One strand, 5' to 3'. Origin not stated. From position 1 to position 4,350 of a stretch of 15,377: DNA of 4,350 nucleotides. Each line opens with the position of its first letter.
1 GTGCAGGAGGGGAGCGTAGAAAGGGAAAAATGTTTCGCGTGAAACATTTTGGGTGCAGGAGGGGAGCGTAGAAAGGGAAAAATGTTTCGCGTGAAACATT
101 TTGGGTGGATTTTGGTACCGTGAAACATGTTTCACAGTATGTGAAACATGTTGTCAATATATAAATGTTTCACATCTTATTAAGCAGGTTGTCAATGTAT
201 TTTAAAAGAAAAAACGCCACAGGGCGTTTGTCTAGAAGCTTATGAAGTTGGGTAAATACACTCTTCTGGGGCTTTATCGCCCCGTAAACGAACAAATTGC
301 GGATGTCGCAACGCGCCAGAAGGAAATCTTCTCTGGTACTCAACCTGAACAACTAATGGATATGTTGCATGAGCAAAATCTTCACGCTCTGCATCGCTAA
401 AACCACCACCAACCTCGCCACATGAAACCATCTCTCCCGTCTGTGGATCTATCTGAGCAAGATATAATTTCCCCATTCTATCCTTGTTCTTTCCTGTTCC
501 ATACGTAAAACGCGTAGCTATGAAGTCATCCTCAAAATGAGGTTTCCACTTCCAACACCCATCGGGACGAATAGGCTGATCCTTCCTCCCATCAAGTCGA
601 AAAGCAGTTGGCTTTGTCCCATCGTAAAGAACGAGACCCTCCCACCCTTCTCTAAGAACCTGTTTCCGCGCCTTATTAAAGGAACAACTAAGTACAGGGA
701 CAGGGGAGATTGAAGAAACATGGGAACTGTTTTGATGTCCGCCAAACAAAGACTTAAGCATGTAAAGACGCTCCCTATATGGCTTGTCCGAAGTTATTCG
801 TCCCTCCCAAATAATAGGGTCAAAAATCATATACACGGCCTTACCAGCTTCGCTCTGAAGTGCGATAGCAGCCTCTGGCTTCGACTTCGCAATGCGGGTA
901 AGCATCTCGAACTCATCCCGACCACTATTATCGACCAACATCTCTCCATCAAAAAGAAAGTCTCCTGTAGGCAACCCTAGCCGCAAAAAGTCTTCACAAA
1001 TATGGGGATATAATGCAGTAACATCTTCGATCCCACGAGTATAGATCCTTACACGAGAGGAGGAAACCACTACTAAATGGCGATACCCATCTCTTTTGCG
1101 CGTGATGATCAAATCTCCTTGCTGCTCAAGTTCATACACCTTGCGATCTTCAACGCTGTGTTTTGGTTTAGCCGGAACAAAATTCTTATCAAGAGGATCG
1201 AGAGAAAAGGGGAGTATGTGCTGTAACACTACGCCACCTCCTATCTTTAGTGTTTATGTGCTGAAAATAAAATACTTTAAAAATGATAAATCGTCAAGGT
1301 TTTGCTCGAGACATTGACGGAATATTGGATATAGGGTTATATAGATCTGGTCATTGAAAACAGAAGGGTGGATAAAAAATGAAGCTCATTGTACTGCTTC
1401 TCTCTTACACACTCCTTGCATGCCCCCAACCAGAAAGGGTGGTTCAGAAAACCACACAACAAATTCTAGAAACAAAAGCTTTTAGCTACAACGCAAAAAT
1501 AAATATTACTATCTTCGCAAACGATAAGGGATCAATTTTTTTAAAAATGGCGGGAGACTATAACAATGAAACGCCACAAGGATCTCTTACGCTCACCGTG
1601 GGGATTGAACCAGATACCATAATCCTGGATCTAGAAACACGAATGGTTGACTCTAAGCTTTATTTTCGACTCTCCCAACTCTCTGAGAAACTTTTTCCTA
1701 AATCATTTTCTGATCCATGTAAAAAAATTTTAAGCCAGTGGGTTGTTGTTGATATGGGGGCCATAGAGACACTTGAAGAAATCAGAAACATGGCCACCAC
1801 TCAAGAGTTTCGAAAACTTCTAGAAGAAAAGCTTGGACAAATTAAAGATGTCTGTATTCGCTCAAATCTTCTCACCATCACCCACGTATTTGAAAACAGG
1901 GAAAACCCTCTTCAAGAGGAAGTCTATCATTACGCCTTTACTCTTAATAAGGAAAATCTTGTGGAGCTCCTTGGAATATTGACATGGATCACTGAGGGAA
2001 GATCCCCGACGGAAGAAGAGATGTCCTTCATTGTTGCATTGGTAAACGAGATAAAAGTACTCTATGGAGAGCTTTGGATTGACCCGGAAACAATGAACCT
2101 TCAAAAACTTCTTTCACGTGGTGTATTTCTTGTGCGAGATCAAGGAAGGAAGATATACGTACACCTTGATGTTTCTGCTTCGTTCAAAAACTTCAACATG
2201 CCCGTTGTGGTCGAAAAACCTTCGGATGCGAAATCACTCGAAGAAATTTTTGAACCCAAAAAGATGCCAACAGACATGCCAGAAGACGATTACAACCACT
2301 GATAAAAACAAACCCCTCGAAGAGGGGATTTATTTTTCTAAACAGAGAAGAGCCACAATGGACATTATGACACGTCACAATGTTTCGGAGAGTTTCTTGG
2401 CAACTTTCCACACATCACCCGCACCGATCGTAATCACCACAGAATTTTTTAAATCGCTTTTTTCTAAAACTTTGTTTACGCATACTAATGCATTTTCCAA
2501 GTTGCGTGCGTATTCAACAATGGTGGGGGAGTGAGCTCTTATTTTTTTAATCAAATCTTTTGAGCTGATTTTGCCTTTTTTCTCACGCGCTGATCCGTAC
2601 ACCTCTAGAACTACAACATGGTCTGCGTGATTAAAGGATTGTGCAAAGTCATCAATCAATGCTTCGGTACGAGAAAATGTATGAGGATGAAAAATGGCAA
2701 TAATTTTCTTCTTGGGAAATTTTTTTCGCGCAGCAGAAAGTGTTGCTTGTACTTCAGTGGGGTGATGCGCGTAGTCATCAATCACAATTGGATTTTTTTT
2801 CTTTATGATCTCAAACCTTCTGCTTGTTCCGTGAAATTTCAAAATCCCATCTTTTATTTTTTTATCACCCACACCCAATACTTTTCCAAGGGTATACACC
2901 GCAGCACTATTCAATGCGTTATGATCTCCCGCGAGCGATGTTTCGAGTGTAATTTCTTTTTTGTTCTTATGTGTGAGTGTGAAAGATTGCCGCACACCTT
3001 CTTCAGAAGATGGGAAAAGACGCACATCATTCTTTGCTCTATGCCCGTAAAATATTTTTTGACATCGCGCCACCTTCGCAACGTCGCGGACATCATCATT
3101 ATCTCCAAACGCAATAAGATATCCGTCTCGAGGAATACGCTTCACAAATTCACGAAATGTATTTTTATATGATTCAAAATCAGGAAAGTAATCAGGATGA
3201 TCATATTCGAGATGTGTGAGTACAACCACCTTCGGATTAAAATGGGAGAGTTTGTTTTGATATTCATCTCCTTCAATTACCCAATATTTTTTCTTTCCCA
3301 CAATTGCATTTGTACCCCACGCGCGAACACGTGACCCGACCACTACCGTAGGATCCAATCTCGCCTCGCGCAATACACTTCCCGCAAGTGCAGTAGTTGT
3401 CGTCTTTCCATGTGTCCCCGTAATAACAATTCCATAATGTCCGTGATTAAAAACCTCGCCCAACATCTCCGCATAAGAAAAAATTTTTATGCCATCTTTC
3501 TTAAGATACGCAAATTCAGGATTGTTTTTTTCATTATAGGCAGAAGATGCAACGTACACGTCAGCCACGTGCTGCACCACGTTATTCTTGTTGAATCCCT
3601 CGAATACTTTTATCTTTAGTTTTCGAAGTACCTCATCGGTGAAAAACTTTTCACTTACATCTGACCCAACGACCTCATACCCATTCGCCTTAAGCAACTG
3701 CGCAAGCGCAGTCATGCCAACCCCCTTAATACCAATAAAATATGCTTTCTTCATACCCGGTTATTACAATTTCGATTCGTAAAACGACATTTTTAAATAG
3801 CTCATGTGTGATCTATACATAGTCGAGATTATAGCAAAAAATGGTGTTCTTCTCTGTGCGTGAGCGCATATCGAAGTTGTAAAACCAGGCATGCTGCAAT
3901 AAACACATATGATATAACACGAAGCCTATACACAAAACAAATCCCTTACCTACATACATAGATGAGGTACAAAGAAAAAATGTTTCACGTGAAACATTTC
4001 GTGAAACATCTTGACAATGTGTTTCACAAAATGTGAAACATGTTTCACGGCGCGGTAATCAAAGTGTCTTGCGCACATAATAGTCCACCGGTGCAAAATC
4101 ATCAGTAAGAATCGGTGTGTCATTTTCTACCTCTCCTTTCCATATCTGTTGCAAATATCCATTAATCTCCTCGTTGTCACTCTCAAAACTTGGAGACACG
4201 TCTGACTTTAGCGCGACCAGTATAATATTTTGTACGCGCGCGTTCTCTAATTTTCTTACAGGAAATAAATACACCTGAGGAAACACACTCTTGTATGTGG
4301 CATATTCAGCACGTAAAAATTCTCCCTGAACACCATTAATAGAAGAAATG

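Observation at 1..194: Operator/iteron-like array A: 52-bp tandem repeats and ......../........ palindromes at the window edge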

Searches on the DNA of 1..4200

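Call 62: search_rna_families(source=window, start=1, end=4200, threshold=evalue, max_evalue=1)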
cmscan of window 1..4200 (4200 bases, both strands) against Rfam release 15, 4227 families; matches with E-value up to 1: 3.
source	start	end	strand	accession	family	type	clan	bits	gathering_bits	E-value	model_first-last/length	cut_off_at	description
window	2258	2364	-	RF01770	rimP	Cis-reg; leader;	-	24.1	47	0.94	1-102/102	no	Gammaprotebacteria rimP leader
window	73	152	+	RF01706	Gut-1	Gene; sRNA;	-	21.1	50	0.91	1-77/77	no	Gut-1 RNA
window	2570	2701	-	RF01915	mir-2238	Gene; miRNA;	-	20.3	52.2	0.99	1-86/86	no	mir-2238 microRNA precursor family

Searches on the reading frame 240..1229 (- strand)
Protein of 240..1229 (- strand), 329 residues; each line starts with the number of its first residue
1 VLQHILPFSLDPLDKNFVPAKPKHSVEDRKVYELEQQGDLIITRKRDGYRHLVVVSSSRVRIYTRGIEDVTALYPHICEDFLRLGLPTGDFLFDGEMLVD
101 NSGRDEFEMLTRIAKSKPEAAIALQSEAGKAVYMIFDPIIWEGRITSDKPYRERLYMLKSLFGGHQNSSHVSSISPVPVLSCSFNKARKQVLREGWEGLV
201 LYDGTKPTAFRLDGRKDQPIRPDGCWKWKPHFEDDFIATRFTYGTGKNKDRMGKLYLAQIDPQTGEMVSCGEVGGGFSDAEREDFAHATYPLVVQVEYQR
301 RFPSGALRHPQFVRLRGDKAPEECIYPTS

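Call 7: search_protein_families(library=pfam, proteins=[window:240-1229:-])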
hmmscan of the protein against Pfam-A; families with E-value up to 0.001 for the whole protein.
window:240-1229:- (329 aa): 4 families
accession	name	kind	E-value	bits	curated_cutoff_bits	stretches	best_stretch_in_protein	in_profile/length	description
PF01068.26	DNA_ligase_A_M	-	3.8e-18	66.3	26.2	1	33-202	15-185/204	ATP dependent DNA ligase domain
PF04679.21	DNA_ligase_A_C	-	1.2e-09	38.9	27.5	0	292-319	67-94/94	ATP dependent DNA ligase C terminal region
PF14743.12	DNA_ligase_OB_2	-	8.8e-07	29.3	28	1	244-316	2-66/66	DNA ligase OB-like domain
PF01331.24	mRNA_cap_enzyme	-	0.00099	19.4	29.6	0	129-162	88-121/194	mRNA capping enzyme, catalytic domain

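Call 8: search_protein_families(library=ncbifam, proteins=[window:240-1229:-])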
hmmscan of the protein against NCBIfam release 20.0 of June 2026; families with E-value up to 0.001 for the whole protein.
window:240-1229:- (329 aa): 13 families
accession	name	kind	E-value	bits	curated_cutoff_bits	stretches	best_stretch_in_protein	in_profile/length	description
TIGR02779.1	NHEJ_ligase_lig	equivalog_domain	2e-29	102.8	227.75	1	44-286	20-238/302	non-homologous end-joining DNA ligase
TIGR02776.1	NHEJ_ligase_prk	equivalog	8.2e-25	87.7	373.2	1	45-286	12-229/587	DNA ligase D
NF007210.0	PRK09632.1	equivalog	1.4e-21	76.5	989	1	33-287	490-714/781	ATP-dependent DNA ligase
TIGR00574.1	dnl1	superfamily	3.7e-21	75.4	217.8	1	35-324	187-475/527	ATP-dependent DNA ligase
NF002868.0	PRK03180.1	equivalog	1.1e-18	67.2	641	1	35-280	200-431/509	ATP-dependent DNA ligase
NF004628.0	PRK05972.1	subfamily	1e-15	56.9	895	1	39-284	260-479/870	ATP-dependent DNA ligase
NF005796.0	PRK07636.1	subfamily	4e-15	55.7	337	1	38-174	18-144/275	ATP-dependent DNA ligase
NF006078.0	PRK08224.1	equivalog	8.9e-15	54.5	296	1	25-173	11-155/350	ATP-dependent DNA ligase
NF006701.0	PRK09247.1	equivalog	1.9e-14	53.5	543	1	18-229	206-406/540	ATP-dependent DNA ligase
TIGR04120.1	DNA_lig_bact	equivalog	4.3e-14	52.4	400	1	17-229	201-397/526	cisplatin damage response ATP-dependent DNA ligase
NF041331.1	LigA_Halo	equivalog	6.9e-13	47.9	830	1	34-294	243-490/552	ATP-dependent DNA ligase LigA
NF007211.0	PRK09633.1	equivalog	1.2e-10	40.4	774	1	42-166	20-148/610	DNA ligase D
NF006592.0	PRK09125.1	equivalog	1.9e-09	37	200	1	91-318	85-282/283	DNA ligase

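Call 11: find_encoding_contigs(protein=window:240-1229:-, flank=10000, max_places=6)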
Protein window:240-1229:- (329 aa): 1 contig read that carries it; 1 place shown.
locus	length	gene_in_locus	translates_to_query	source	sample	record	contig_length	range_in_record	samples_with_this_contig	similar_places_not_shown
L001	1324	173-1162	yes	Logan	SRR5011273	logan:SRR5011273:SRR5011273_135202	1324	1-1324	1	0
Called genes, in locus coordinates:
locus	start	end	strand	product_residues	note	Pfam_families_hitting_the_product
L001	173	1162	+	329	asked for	PF01068:DNA_ligase_A_M, PF14743:DNA_ligase_OB_2 (weak), PF04679:DNA_ligase_A_C (faint)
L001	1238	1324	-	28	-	?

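Call 53: list_cluster_members(proteins=[window:240-1229:-])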
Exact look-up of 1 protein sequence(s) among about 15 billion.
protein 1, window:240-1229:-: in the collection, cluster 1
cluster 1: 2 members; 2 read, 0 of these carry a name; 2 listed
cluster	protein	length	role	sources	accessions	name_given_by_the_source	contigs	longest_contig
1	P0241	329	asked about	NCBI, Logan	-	-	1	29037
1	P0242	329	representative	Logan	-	-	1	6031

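Call 54: find_encoding_contigs(protein=P0242, flank=10000, max_places=5)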
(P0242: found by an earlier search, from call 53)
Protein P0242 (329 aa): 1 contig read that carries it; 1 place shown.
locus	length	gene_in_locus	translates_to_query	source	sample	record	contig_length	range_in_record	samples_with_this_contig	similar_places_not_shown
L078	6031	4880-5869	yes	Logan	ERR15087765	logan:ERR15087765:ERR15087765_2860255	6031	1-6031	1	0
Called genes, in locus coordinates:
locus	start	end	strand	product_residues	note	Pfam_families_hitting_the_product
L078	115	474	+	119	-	-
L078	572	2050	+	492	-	PF01564:Spermine_synth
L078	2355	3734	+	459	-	PF01225:Mur_ligase, PF08245:Mur_ligase_M, PF02875:Mur_ligase_C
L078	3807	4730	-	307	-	-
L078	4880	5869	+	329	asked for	PF01068:DNA_ligase_A_M, PF14743:DNA_ligase_OB_2 (weak), PF04679:DNA_ligase_A_C (faint)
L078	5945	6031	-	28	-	?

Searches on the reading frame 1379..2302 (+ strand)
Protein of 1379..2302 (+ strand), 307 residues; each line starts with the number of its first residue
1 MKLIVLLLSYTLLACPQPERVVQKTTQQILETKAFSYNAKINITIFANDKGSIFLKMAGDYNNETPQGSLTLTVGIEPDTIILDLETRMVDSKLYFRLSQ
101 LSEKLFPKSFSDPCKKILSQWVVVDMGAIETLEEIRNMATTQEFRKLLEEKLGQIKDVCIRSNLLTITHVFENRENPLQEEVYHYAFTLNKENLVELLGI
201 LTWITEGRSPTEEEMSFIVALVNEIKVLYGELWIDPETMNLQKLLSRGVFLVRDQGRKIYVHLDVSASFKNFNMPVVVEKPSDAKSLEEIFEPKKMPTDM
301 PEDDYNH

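Call 7: search_protein_families(library=pfam, proteins=[window:1379-2302:+])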
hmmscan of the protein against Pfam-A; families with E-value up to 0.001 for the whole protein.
window:1379-2302:+ (307 aa): 0 families

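Call 8: search_protein_families(library=ncbifam, proteins=[window:1379-2302:+])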
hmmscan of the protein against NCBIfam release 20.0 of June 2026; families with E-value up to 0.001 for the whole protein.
window:1379-2302:+ (307 aa): 0 families

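Call 18: search_protein_families(library=pfam, proteins=[window:1379-2302:+], max_evalue=0.1)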
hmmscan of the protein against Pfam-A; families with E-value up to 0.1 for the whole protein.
window:1379-2302:+ (307 aa): 0 families

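Call 51: find_encoding_contigs(protein=window:1379-2302:+, flank=10000, max_places=5)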
Protein window:1379-2302:+ (307 aa): no gene with exactly this product is on record in the collection.
